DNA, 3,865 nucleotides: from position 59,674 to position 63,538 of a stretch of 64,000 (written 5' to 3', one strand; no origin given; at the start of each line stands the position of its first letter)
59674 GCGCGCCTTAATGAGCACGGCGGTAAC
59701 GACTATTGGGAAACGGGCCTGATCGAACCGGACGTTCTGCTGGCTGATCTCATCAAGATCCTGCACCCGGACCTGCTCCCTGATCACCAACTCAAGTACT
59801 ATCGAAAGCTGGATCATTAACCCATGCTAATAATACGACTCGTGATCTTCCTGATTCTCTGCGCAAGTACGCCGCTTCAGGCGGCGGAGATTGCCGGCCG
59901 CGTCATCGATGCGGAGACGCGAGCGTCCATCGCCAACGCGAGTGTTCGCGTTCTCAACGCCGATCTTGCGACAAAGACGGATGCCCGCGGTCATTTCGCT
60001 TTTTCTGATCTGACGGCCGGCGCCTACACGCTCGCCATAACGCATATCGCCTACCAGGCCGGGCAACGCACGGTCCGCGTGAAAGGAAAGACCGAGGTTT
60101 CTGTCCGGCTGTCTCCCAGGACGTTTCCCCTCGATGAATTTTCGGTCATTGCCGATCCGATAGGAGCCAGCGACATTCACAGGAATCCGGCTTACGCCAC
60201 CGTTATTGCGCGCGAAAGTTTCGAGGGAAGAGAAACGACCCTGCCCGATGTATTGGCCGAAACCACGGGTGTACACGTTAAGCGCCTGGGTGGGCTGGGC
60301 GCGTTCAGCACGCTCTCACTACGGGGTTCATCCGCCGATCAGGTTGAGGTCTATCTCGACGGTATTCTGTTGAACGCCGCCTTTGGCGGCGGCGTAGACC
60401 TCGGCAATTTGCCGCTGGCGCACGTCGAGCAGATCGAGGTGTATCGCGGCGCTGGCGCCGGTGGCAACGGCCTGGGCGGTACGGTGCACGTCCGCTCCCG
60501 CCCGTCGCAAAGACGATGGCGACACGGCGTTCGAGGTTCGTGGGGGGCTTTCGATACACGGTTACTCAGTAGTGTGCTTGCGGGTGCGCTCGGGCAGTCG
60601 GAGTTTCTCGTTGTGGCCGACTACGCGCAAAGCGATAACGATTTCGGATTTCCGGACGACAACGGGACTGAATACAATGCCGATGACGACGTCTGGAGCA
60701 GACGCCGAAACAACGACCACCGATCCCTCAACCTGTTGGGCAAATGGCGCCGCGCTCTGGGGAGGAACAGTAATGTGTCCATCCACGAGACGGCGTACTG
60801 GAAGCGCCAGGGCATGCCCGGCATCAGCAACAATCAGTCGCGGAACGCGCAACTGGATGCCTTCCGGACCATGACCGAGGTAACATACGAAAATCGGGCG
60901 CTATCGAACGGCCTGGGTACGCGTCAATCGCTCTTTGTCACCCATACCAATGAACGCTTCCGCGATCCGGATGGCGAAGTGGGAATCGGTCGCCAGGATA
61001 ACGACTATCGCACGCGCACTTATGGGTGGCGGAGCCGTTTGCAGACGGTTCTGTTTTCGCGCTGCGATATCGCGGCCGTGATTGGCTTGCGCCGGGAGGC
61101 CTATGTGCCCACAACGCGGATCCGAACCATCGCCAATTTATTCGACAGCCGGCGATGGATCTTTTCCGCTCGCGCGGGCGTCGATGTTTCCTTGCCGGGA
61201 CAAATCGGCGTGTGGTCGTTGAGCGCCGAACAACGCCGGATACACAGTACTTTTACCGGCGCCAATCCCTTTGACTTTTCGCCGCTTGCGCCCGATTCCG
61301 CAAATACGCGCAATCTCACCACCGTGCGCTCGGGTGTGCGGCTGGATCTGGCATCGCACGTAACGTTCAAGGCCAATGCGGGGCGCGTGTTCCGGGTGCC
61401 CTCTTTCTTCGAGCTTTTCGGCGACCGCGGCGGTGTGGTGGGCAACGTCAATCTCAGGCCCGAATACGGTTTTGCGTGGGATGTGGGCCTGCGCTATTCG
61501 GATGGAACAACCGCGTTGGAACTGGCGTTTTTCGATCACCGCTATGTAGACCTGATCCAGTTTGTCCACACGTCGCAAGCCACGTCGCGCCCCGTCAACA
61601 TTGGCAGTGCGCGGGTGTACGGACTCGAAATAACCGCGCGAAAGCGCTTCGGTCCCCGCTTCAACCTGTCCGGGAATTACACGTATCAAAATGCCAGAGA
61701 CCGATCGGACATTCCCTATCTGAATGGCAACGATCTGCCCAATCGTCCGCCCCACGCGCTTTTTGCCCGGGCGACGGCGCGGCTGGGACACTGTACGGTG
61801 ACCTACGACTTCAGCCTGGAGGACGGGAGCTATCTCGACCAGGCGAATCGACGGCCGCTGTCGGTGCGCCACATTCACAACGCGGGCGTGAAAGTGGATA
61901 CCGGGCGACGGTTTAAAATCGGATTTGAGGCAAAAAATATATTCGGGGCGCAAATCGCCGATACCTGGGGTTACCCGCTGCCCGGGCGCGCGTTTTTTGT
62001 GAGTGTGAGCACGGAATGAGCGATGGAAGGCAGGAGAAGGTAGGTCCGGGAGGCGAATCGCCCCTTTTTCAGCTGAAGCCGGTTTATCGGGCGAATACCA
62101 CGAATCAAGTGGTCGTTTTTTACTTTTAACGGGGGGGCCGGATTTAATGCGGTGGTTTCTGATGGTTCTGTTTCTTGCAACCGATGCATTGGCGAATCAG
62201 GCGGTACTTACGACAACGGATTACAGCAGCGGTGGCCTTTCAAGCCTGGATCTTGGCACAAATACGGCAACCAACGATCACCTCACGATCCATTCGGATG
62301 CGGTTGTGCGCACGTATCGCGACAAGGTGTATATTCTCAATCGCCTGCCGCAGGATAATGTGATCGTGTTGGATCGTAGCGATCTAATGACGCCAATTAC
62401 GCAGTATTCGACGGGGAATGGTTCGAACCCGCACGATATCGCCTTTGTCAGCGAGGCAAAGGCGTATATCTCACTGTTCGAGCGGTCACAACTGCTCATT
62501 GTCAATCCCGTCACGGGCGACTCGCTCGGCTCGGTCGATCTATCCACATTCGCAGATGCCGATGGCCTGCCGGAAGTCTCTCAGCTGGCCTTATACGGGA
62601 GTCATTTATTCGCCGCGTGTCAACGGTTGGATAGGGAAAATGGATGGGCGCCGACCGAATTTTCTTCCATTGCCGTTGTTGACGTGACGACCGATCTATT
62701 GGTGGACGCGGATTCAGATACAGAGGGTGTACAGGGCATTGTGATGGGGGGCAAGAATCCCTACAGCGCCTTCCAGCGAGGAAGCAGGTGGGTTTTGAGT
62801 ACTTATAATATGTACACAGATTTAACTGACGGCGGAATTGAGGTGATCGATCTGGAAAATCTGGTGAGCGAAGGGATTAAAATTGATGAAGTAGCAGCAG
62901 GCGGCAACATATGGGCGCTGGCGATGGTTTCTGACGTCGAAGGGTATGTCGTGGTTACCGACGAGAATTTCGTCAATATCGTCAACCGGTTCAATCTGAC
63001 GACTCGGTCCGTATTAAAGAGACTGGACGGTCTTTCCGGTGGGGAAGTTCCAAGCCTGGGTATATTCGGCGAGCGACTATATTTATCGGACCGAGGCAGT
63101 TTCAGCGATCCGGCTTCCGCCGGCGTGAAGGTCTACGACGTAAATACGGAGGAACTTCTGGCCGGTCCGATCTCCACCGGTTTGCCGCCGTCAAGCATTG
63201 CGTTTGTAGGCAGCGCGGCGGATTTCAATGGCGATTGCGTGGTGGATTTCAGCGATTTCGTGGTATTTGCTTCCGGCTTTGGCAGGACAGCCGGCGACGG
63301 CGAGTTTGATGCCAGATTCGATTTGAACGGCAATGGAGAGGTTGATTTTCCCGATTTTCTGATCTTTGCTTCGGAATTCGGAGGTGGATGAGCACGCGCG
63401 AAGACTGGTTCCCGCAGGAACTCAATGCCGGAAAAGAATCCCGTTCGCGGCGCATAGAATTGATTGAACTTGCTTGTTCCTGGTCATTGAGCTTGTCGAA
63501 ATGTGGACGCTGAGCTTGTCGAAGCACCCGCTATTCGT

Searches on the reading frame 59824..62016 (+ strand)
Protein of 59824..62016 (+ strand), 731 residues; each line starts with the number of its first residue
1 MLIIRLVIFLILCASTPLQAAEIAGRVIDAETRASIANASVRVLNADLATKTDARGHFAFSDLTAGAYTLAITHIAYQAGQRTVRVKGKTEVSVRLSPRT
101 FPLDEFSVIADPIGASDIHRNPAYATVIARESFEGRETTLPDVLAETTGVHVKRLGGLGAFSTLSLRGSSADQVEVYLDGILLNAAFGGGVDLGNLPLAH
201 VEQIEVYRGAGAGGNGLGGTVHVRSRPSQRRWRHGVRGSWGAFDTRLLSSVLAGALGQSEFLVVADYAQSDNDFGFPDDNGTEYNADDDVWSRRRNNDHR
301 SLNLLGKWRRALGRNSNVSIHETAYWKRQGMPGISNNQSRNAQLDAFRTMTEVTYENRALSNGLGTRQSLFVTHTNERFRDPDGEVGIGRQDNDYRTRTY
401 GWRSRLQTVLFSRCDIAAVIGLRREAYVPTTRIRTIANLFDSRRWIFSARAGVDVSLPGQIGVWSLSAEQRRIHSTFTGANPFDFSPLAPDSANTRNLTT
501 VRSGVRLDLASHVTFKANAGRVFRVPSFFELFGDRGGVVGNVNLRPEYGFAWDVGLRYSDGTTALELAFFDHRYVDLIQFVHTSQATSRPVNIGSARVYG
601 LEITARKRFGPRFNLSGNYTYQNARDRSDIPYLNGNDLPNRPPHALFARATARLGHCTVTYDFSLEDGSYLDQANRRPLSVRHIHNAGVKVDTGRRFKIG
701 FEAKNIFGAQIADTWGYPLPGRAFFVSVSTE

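Call 23: search_protein_families(library=pfam, proteins=[window:59824-62016:+], max_evalue=0.01)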
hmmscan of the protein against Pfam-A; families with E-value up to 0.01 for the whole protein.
window:59824-62016:+ (731 aa): 8 families
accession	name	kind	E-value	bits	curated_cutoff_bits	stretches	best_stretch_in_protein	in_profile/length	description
PF00593.30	TonB_dep_Rec_b-barrel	-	3e-32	113.5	27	1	265-705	19-435/436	TonB dependent receptor-like, beta-barrel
PF07715.20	Plug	-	4.5e-15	56.5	23.9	1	121-220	5-107/107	TonB-dependent Receptor Plug Domain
PF13715.12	CarbopepD_reg_2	-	2.4e-14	53.5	32.2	1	23-108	1-88/88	CarboxypepD_reg-like domain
PF13620.12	CarboxypepD_reg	-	1.6e-13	51.3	32.3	1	23-96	2-81/82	Carboxypeptidase regulatory-like domain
PF14905.12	OMP_b-brl_3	-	8.7e-07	28.8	27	1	539-631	208-302/408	Outer membrane protein beta-barrel family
PF09430.16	EMC7_beta-sandw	-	0.00046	20.8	26.6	1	36-90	7-63/122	ER membrane protein complex subunit 7, beta-sandwich domain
PF23193.1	NOMO_3rd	-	0.0045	17.5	27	1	46-99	58-100/120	NOMO third transthyretin-like domain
PF17210.9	SdrD_B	-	0.0089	16.7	29.7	0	48-74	40-66/112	SdrD B-like domain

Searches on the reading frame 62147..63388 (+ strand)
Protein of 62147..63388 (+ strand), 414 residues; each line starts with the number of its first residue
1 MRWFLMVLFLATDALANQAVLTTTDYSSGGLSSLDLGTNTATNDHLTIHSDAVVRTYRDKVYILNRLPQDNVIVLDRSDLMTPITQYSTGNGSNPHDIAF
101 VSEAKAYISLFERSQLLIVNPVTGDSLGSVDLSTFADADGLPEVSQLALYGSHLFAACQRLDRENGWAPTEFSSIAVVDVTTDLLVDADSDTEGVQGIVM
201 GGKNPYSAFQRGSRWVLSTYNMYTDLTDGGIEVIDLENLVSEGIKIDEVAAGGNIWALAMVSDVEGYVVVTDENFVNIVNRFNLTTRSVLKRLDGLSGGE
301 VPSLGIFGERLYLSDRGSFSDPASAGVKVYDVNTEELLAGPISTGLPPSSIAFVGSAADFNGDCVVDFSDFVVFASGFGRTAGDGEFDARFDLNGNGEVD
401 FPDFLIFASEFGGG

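Call 23: search_protein_families(library=pfam, proteins=[window:62147-63388:+], max_evalue=0.01)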
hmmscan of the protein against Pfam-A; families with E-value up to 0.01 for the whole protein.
window:62147-63388:+ (414 aa): 2 families
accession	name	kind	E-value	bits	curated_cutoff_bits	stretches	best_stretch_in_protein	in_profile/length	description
PF00404.24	Dockerin_1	-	8.4e-05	23.1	22.9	1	358-406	2-51/57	Dockerin type I domain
PF00036.39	EF-hand_1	-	0.00015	21.5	25.4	0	390-407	8-25/29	EF hand domain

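Call 74: search_protein_families(library=ncbifam, proteins=[window:62147-63388:+], max_evalue=0.1)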
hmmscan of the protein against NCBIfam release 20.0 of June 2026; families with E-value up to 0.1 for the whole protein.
window:62147-63388:+ (414 aa): 1 family
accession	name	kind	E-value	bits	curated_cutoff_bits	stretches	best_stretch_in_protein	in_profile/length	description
NF041540.1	dockerin_GC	domain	0.0041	17.5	29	1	357-414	2-66/67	GC-type dockerin domain-anchored protein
